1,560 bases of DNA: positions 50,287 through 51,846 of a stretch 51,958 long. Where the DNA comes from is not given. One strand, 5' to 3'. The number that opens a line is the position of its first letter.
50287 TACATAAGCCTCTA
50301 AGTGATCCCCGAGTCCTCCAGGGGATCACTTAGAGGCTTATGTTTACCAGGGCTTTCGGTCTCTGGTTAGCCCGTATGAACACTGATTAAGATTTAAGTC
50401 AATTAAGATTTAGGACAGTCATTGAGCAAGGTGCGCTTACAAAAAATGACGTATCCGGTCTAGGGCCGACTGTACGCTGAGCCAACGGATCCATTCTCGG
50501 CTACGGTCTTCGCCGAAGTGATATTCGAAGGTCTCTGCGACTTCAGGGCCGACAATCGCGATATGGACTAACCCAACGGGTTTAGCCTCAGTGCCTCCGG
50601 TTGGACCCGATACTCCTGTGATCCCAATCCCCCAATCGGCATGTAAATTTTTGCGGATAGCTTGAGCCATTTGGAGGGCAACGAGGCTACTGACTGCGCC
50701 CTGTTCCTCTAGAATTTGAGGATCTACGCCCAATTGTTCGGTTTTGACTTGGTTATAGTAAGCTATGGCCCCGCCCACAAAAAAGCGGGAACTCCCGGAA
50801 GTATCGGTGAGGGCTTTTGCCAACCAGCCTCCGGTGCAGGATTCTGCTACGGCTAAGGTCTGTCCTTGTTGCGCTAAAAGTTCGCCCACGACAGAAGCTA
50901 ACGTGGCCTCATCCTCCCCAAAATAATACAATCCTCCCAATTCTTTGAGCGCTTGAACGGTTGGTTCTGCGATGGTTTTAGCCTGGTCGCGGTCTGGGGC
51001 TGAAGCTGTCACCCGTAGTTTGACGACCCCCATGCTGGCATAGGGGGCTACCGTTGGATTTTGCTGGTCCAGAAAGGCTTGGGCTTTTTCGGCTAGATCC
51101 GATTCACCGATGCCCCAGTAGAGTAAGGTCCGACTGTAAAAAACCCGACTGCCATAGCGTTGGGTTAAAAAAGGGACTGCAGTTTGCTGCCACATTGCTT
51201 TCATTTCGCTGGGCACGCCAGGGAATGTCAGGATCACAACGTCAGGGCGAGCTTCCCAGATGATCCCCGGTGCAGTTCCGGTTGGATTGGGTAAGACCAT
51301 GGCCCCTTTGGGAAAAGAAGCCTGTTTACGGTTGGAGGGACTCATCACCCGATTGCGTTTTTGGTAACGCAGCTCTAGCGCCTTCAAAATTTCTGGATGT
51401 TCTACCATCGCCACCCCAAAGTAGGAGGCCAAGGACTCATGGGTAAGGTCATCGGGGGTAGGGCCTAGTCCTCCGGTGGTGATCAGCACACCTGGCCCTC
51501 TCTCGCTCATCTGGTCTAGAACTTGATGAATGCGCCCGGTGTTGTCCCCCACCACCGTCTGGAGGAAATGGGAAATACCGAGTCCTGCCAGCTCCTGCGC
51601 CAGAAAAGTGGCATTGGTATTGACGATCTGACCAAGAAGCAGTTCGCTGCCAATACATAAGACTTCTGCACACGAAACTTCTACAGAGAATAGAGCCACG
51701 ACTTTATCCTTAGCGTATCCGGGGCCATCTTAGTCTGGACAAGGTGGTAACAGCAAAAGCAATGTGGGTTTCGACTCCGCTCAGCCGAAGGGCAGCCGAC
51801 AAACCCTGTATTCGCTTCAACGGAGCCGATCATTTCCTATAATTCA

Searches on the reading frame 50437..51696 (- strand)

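Call 70: search_protein_families(library=pfam, proteins=[window:50437-51696:-], max_evalue=0.00001)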
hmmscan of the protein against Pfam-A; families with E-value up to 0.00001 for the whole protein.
window:50437-51696:- (419 aa): 3 families
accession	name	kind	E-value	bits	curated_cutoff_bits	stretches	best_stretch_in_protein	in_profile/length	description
PF02464.23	CinA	-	4.8e-53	179.4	23.5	1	264-418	2-154/155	Competence-damaged protein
PF00994.29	MoCF_biosynth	-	3e-35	121.5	26.6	1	11-178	1-143/144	Probable molybdopterin binding domain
PF18146.6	CinA_KH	-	8.7e-21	74.2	27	1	188-260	1-73/73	Damage-inducible protein CinA KH domain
